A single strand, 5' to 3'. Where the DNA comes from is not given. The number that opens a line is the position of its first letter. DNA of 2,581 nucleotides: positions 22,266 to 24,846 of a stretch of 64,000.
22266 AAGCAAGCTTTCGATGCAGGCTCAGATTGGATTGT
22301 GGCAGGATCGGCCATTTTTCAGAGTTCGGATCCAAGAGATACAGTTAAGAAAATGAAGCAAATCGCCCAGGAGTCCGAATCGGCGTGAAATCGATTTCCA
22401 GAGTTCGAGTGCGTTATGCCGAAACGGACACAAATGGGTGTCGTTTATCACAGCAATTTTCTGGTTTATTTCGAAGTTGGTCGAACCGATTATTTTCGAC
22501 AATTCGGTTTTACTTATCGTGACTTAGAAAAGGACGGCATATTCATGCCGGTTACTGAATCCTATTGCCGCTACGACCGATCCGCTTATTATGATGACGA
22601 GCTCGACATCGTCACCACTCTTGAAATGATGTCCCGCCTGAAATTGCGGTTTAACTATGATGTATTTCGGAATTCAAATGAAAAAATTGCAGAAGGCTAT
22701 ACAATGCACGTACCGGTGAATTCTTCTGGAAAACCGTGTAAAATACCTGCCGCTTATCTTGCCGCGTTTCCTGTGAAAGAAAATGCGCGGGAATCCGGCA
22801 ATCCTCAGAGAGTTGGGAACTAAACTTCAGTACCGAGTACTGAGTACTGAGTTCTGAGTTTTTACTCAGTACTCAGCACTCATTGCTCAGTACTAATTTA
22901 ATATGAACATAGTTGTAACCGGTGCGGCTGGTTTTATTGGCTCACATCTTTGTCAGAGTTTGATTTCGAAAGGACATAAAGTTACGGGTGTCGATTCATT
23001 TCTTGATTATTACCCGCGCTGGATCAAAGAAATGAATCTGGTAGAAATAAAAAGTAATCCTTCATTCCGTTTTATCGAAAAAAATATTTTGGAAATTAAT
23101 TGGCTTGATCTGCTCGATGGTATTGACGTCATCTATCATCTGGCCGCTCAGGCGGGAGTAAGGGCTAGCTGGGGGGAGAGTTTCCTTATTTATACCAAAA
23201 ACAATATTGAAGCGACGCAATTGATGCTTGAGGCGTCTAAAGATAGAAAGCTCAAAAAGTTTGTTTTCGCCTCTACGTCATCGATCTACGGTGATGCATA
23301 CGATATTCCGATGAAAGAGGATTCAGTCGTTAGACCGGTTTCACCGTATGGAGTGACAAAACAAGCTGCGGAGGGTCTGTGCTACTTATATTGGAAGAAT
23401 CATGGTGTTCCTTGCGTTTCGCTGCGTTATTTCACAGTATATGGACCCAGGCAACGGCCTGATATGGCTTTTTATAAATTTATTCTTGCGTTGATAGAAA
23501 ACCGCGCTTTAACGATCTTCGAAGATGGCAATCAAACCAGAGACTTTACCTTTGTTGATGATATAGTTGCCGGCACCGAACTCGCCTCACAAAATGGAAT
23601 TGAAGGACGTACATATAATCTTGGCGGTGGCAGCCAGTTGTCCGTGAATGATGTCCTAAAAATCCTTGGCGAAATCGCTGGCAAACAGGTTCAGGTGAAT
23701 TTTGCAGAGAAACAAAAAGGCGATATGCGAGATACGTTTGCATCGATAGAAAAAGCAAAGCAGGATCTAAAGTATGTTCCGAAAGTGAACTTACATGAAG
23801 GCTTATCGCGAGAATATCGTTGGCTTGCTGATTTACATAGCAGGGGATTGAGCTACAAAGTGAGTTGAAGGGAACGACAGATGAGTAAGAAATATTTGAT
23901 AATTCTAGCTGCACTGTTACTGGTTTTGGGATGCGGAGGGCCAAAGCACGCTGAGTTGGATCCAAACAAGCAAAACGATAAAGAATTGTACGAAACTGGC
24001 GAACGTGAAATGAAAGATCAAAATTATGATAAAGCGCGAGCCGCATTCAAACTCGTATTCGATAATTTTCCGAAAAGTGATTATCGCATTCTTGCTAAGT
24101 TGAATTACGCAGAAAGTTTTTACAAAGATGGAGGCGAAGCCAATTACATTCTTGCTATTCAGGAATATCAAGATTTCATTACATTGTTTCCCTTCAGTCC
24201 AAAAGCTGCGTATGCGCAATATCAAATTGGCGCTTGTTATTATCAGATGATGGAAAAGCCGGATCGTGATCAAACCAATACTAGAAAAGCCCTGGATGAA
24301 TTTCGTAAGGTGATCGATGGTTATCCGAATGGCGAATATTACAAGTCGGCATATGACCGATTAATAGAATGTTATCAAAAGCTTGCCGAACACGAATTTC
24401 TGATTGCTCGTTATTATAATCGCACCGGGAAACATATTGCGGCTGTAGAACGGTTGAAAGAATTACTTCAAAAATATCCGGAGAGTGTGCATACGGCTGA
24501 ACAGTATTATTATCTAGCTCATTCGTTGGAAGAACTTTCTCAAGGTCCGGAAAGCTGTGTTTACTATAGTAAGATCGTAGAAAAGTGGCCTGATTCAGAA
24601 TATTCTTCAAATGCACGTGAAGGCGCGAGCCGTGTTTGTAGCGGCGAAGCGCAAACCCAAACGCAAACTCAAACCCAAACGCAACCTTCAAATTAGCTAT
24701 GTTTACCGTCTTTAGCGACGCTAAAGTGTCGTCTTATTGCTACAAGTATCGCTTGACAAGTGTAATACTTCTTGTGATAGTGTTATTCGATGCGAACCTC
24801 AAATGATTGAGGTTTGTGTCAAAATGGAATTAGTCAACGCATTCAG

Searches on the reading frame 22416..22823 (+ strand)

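Call 3: search_protein_families(library=pfam, proteins=[window:22416-22823:+], max_evalue=0.01)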
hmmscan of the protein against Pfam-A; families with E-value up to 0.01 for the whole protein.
window:22416-22823:+ (135 aa): 3 families
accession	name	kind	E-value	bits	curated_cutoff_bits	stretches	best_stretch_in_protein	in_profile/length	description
PF13279.12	4HBT_2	-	2.2e-15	57.6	25.5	1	7-118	9-122/122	Thioesterase-like superfamily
PF03061.28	4HBT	-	1.2e-08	35.6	20.6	1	7-91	1-78/79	Thioesterase superfamily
PF01643.23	Acyl-ACP_TE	-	0.0092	16.2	23.7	1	46-116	58-129/131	Acyl-ACP thioesterase N-terminal domain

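Call 4: search_protein_families(library=ncbifam, proteins=[window:22416-22823:+], max_evalue=0.01)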
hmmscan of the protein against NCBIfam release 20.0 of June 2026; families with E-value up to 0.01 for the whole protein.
window:22416-22823:+ (135 aa): 4 families
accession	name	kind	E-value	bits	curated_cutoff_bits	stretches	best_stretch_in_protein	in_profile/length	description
NF047424.1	MenI_Staph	exception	3.2e-27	95.2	225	1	5-114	16-126/148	1,4-dihydroxy-2-naphthoyl-CoA hydrolase MenI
TIGR00051.1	TIGR00051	subfamily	1.1e-23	83.8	68.7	1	7-110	12-116/117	YbgC/FadM family acyl-CoA thioesterase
TIGR02799.1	thio_ybgC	equivalog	1e-17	64.6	141.35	1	7-114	15-123/126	tol-pal system-associated acyl-CoA thioesterase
NF008065.0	PRK10800.1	equivalog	2e-10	40.9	185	1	7-118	20-132/134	tol-pal system-associated acyl-CoA thioesterase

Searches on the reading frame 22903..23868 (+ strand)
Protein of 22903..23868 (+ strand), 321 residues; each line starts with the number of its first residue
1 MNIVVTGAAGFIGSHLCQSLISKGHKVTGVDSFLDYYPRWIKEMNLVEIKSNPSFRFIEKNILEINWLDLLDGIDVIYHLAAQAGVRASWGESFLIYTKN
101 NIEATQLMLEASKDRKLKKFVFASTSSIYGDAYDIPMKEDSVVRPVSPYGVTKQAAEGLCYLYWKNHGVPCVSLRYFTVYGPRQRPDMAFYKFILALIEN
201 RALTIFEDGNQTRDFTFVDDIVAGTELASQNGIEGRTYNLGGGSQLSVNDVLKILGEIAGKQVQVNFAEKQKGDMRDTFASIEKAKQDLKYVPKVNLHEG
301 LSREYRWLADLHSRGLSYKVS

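Call 3: search_protein_families(library=pfam, proteins=[window:22903-23868:+], max_evalue=0.01)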
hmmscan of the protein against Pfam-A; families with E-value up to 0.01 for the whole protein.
window:22903-23868:+ (321 aa): 8 families
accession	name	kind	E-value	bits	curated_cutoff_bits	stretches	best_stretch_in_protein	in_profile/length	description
PF01370.27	Epimerase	-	1.2e-56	192.2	20.9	1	3-241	1-240/240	NAD dependent epimerase/dehydratase family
PF16363.11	GDP_Man_Dehyd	-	4.8e-53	181.2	27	1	5-302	2-330/332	GDP-mannose 4,6 dehydratase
PF01073.25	3Beta_HSD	-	9.7e-18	64.6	22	1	4-231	1-231/280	3-beta hydroxysteroid dehydrogenase/isomerase family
PF07993.18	NAD_binding_4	-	3.9e-12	46.3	20.1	1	66-222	81-255/258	Male sterility protein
PF02719.21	Polysacc_synt_2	-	1.4e-10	41.3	20.2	1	3-263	1-251/293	Polysaccharide biosynthesis protein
PF04321.23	RmlD_sub_bind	-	1.5e-09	37.8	27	1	1-248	1-220/287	RmlD substrate binding domain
PF13460.12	NAD_binding_10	-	0.00062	20.1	27.2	1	7-132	1-105/184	NAD(P)H-binding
PF05368.20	NmrA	-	0.0088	16.1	27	0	2-124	4-106/298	NmrA-like family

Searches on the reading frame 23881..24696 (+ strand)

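Call 3: search_protein_families(library=pfam, proteins=[window:23881-24696:+], max_evalue=0.01)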
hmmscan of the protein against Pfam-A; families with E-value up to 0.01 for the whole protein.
window:23881-24696:+ (271 aa): 8 families
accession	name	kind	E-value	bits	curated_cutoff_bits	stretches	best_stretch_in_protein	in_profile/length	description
PF13525.12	YfiO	-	1.4e-37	129.9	25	1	31-217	3-189/203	Outer membrane lipoprotein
PF13174.12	TPR_6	-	1.1e-16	60.7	26.3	1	111-150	1-32/33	Tetratricopeptide repeat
PF13512.12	TPR_18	-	7.9e-11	42.7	21.9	1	31-161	8-145/145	Tetratricopeptide repeat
PF13428.12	TPR_14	-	1e-07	32.4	23.5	0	175-203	7-35/44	Tetratricopeptide repeat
PF13424.12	TPR_12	-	4.6e-05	24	30.1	0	153-199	25-75/77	Tetratricopeptide repeat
PF13432.12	TPR_16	-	0.0017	19.2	32.7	0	38-65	2-28/65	Tetratricopeptide repeat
PF09976.15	TPR_21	-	0.0057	16.9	25.5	0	29-84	35-90/193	Tetratricopeptide repeat-like domain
PF14559.12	TPR_19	-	0.0066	17.2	25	0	183-204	5-26/68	Tetratricopeptide repeat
